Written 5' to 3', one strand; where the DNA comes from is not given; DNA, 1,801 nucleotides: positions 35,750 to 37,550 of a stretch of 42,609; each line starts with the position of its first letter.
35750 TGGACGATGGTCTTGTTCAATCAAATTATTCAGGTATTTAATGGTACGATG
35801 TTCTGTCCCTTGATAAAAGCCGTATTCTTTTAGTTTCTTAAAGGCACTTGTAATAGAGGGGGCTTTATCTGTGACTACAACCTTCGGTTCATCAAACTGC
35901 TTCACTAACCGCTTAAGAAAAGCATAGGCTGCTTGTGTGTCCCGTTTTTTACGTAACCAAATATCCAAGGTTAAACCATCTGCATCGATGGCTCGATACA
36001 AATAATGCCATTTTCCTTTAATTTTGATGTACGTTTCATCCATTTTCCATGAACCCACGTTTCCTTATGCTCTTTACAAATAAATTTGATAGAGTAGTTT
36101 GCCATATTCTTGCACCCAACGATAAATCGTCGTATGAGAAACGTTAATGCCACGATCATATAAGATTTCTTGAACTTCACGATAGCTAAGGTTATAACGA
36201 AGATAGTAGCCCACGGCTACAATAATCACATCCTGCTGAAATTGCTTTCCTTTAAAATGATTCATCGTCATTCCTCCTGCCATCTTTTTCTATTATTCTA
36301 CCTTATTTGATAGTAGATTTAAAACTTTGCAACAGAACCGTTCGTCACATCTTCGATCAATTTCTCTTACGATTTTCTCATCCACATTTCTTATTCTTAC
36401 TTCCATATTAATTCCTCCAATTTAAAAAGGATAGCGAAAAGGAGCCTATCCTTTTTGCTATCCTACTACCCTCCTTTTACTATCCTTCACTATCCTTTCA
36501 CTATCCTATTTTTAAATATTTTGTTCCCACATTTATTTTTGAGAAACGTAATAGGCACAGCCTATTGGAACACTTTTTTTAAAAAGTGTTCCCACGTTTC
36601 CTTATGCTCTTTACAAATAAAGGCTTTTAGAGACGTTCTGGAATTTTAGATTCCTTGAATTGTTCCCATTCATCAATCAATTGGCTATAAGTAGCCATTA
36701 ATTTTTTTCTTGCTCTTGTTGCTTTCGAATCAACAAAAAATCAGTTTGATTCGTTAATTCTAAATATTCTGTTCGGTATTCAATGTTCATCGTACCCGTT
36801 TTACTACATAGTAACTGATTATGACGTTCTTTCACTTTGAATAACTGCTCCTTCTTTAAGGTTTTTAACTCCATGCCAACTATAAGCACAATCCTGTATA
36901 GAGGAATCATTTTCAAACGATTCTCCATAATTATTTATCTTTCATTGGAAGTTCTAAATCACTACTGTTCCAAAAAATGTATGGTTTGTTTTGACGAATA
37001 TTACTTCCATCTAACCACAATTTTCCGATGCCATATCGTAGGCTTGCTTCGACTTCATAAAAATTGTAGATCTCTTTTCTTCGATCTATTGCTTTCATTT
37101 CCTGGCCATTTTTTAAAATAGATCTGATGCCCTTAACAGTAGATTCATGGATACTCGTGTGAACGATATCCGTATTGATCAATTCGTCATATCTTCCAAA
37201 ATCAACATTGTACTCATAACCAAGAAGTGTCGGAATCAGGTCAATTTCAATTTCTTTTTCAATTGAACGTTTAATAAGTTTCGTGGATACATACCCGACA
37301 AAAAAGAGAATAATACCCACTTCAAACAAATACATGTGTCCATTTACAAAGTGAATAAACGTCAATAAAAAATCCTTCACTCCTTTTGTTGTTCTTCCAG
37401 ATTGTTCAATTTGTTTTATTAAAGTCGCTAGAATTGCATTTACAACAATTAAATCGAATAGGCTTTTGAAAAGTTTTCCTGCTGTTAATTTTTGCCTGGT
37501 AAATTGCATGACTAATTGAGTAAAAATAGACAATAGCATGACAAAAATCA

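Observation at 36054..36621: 31-bp same-length replacement inside the IS1216 copy-6 transposase duplicates a sequence 537 bp downstream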

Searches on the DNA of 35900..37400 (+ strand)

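Call 6: search_dna_similar(query=window:35900-36750:+, collection=plasmids, mode=near, max_rows=30)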
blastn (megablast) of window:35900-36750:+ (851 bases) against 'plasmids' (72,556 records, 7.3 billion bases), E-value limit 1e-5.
Records with a match: 2002; places in all: 7833; records where one place covers at least 80% of the query: 197.
Best place of each record, by identity: >=99% 20; 95-99% 1763; 90-95% 66; 80-90% 137; 60-80% 16.
By first word of the organism name: Enterococcus 1567; Lactococcus 213; Listeria 78; Ligilactobacillus 29; Staphylococcus 23; Streptococcus 18; Vagococcus 15; Pediococcus 15; Tetragenococcus 12; Latilactobacillus 9; and 12 more.
By predicted mobility (MOB-suite, as given by PLSDB): mobilizable 825; non-mobilizable 668; conjugative 509.
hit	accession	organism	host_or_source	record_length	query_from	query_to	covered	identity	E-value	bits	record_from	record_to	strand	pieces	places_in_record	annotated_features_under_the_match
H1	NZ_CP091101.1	Enterococcus faecium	pig,pure culture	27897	1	851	100%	98.1%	0e+0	1707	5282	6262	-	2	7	IS6-like element IS1216 family transposase | hypothetical protein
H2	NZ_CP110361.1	Enterococcus faecium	nursery pig,cell culture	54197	1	851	100%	98.1%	0e+0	1707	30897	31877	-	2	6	IS6-like element IS1216 family transposase | hypothetical protein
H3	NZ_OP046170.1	Enterococcus faecium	-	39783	1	851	100%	98.1%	0e+0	1707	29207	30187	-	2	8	IS6-like element IS1216 family transposase | hypothetical protein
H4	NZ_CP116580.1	Enterococcus durans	Bos taurus,whole organism,fecal sample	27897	1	851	100%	98.1%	0e+0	1707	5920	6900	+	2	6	IS6-like element IS1216 family transposase | hypothetical protein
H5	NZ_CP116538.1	Enterococcus faecium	Bos taurus,whole organism,fecal sample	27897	1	851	100%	98.1%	0e+0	1707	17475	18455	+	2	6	IS6-like element IS1216 family transposase | hypothetical protein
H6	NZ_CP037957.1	Enterococcus hirae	fecal sample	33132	1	851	100%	98.1%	0e+0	1707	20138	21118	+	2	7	IS6-like element IS1216 family transposase | hypothetical protein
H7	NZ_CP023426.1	Enterococcus faecium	Homo sapiens,blood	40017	1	851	100%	98.0%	0e+0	1478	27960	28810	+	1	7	IS6-like element IS1216 family transposase | hypothetical protein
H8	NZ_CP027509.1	Enterococcus faecium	Homo sapiens,not_blood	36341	1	851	100%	98.0%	0e+0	1478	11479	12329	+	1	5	IS6-like element IS1216 family transposase | hypothetical protein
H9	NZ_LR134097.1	Enterococcus faecium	-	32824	1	851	100%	98.0%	0e+0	1478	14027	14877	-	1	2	IS6-like element IS1216 family transposase | hypothetical protein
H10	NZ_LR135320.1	Enterococcus faecium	-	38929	1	851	100%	98.0%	0e+0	1478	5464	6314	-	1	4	IS6-like element IS1216 family transposase | hypothetical protein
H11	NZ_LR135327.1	Enterococcus faecium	-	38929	1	851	100%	98.0%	0e+0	1478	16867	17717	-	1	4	IS6-like element IS1216 family transposase | hypothetical protein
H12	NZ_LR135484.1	Enterococcus faecium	-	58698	1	851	100%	98.0%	0e+0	1478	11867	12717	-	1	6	IS6-like element IS1216 family transposase | hypothetical protein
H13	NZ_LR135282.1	Enterococcus faecium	-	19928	1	851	100%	98.0%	0e+0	1478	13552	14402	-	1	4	IS6-like element IS1216 family transposase | hypothetical protein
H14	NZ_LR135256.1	Enterococcus faecium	-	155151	1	851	100%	98.0%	0e+0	1478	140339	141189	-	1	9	IS6-like element IS1216 family transposase | hypothetical protein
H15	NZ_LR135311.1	Enterococcus faecium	-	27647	1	851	100%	98.0%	0e+0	1478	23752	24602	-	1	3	IS6-like element IS1216 family transposase | hypothetical protein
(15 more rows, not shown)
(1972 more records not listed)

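Call 7: search_dna_similar(query=window:36340-37400:+, collection=plasmids, mode=near, max_rows=30)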
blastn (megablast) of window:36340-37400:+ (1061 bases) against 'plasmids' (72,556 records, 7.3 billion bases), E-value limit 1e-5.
Records with a match: 557; places in all: 595; records where one place covers at least 80% of the query: 302.
Best place of each record, by identity: >=99% 281; 95-99% 78; 90-95% 14; 80-90% 184.
By first word of the organism name: Enterococcus 551; Staphylococcus 3; Ligilactobacillus 2; Lactococcus 1.
By predicted mobility (MOB-suite, as given by PLSDB): conjugative 308; mobilizable 138; non-mobilizable 111.
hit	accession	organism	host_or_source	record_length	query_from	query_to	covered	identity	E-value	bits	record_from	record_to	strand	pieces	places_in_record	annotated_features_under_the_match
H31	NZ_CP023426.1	Enterococcus faecium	Homo sapiens,blood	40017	1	1061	100%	100.0%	0e+0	1960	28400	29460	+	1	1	hypothetical protein (x2)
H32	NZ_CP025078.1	Enterococcus faecium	Moschus berezovskii,Heart, liver and ...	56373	1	1061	100%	100.0%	0e+0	1960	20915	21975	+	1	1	hypothetical protein (x2)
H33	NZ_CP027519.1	Enterococcus faecium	Homo sapiens,blood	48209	1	1061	100%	100.0%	0e+0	1960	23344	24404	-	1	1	hypothetical protein (x2)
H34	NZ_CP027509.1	Enterococcus faecium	Homo sapiens,not_blood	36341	1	1061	100%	100.0%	0e+0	1960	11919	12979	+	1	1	hypothetical protein (x2)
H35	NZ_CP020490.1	Enterococcus faecium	Homo sapiens,human,urine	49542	1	1061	100%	100.0%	0e+0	1960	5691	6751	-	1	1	hypothetical protein (x2)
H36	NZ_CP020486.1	Enterococcus faecium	Homo sapiens,human,urine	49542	1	1061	100%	100.0%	0e+0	1960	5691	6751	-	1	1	hypothetical protein (x2)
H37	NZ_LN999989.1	Enterococcus faecium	-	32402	1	1061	100%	100.0%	0e+0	1960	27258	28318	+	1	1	hypothetical protein (x2)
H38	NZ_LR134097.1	Enterococcus faecium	-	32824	1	1061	100%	100.0%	0e+0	1960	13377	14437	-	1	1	hypothetical protein (x2)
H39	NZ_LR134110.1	Enterococcus faecium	-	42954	1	1061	100%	100.0%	0e+0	1960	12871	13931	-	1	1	hypothetical protein (x2)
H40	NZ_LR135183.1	Enterococcus faecium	-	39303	1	1061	100%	100.0%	0e+0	1960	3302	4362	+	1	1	hypothetical protein (x2)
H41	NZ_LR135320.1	Enterococcus faecium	-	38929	1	1061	100%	100.0%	0e+0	1960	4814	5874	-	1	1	hypothetical protein (x2)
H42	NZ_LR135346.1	Enterococcus faecium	-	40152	1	1061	100%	100.0%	0e+0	1960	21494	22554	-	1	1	hypothetical protein (x2)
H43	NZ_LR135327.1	Enterococcus faecium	-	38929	1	1061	100%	100.0%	0e+0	1960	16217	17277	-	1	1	hypothetical protein (x2)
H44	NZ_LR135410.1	Enterococcus faecium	-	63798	1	1061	100%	100.0%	0e+0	1960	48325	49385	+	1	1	hypothetical protein (x2)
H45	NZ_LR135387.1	Enterococcus faecium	-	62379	1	1061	100%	100.0%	0e+0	1960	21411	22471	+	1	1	hypothetical protein (x2)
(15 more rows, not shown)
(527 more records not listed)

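Call 8: search_dna_similar(query=window:36030-36110:+, collection=plasmids, mode=near, max_rows=15, max_evalue=10)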
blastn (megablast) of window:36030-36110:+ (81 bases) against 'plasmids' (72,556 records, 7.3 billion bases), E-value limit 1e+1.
Records with a match: 1833; places in all: 6810; records where one place covers at least 80% of the query: 1714.
Best place of each record, by identity: >=99% 119; 80-90% 173; 60-80% 1541.
By first word of the organism name: Enterococcus 1494; Lactococcus 154; Listeria 76; Staphylococcus 22; Ligilactobacillus 20; Vagococcus 14; Tetragenococcus 12; Streptococcus 11; Latilactobacillus 8; Pediococcus 7; and 9 more.
By predicted mobility (MOB-suite, as given by PLSDB): mobilizable 751; non-mobilizable 644; conjugative 438.
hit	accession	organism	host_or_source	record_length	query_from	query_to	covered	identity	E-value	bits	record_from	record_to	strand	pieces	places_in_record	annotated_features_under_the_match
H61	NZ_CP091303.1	Enterococcus faecium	Homo sapiens,Fecal Swap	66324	1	81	100%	85.8%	3e-7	119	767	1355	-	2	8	IS6-like element IS1216 family transposase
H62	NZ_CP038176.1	Enterococcus faecium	chicken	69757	1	81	100%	85.1%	1e-6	115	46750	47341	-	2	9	IS6-like element IS1216 family transposase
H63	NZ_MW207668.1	Enterococcus faecium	-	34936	1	81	100%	85.1%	1e-6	115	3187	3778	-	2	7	IS6-like element IS1216 family transposase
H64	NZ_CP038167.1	Enterococcus faecium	chicken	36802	1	81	100%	85.1%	1e-6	115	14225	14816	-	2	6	IS6-like element IS1216 family transposase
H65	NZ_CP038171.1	Enterococcus faecium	swine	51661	1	81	100%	85.1%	1e-6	115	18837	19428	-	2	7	IS6-like element IS1216 family transposase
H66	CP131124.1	Enterococcus faecium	Homo sapiens,blood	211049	1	81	100%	85.1%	1e-6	115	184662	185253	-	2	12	none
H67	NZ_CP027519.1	Enterococcus faecium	Homo sapiens,blood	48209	1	81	100%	85.1%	1e-6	115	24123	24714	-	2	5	IS6-like element IS1216 family transposase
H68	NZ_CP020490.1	Enterococcus faecium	Homo sapiens,human,urine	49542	1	81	100%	85.1%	1e-6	115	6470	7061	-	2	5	IS6-like element IS1216 family transposase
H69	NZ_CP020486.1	Enterococcus faecium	Homo sapiens,human,urine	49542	1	81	100%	85.1%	1e-6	115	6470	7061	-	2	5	IS6-like element IS1216 family transposase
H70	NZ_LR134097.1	Enterococcus faecium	-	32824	1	81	100%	85.1%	1e-6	115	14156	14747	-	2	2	IS6-like element IS1216 family transposase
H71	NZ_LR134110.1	Enterococcus faecium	-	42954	1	81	100%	85.1%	1e-6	115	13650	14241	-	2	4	IS6-like element IS1216 family transposase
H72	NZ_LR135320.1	Enterococcus faecium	-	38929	1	81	100%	85.1%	1e-6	115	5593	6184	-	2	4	IS6-like element IS1216 family transposase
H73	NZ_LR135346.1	Enterococcus faecium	-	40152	1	81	100%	85.1%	1e-6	115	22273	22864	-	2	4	IS6-like element IS1216 family transposase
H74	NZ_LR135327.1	Enterococcus faecium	-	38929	1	81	100%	85.1%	1e-6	115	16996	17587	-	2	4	IS6-like element IS1216 family transposase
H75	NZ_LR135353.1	Enterococcus faecium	-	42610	1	81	100%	85.1%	1e-6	115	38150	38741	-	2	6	IS6-like element IS1216 family transposase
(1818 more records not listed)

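Call 23: get_annotated_region(hit=H7, flank=4000)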
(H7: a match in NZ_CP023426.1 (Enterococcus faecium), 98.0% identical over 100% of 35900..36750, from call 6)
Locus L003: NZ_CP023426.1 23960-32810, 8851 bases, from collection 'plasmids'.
description: Enterococcus faecium strain K60-39 plasmid pTT39_p3, complete sequence
organism: Enterococcus faecium (NCBI taxid 1352)
taxonomy: Bacteria; Bacillota; Bacilli; Lactobacillales; Enterococcaceae; Enterococcus; Enterococcus faecium
host: -; source: Homo sapiens,blood; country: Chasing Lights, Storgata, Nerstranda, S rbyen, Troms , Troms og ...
typing (MOB-suite, as given by PLSDB): mobilizable; replicon rep_cluster_1018,rep_cluster_1763,rep_cluster_185,rep_cluster_1968; relaxase MOBV
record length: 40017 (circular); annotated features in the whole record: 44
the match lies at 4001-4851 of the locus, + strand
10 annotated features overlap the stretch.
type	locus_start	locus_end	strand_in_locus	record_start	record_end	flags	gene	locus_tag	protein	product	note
CDS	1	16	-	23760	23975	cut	-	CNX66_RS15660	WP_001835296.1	peptide-binding protein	-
CDS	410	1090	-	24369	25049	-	-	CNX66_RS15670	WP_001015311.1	IS6-like element IS1216 family transposase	GO:0006313 - DNA transposition [Evidence IEA]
CDS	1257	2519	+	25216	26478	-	mobV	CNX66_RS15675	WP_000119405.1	MobV family relaxase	GO:0006310 - DNA recombination [Evidence IEA]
CDS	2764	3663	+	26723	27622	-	-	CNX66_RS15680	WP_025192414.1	protein rep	-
CDS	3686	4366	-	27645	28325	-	-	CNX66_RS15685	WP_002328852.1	IS6-like element IS1216 family transposase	GO:0006313 - DNA transposition [Evidence IEA]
CDS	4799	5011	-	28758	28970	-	-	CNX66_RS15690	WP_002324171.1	hypothetical protein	-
CDS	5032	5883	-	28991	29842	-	-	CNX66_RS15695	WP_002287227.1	hypothetical protein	-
CDS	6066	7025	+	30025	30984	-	-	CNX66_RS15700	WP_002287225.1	IS30 family transposase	-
CDS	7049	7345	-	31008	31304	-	-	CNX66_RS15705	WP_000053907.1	replication control protein PrgN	-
CDS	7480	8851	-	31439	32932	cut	-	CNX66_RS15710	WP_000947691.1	primase C-terminal domain-containing protein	-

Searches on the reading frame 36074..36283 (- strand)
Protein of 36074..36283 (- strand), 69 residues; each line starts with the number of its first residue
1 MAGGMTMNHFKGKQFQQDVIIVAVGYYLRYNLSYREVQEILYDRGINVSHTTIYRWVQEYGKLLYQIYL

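Call 14: find_encoding_contigs(protein=window:36074-36283:-, flank=3000, max_places=10)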
Protein window:36074-36283:- (69 aa): no gene with exactly this product is on record in the collection.

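Call 15: find_encoding_contigs(protein=window:36074-36271:-, flank=3000, max_places=10)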
Protein window:36074-36271:- (65 aa): no gene with exactly this product is on record in the collection.

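Call 34: search_protein_families(library=pfam, proteins=[window:36074-36283:-], max_evalue=0.01)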
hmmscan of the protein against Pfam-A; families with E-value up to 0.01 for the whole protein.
window:36074-36283:- (69 aa): 1 family
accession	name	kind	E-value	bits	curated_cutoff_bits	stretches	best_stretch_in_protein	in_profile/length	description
PF13276.12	HTH_21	-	0.0031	18.2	28.1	1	33-61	22-51/60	HTH-like domain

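Call 59: find_encoding_contigs(protein=window:36074-36265:-, flank=3000, max_places=10)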
Protein window:36074-36265:- (63 aa): no gene with exactly this product is on record in the collection.
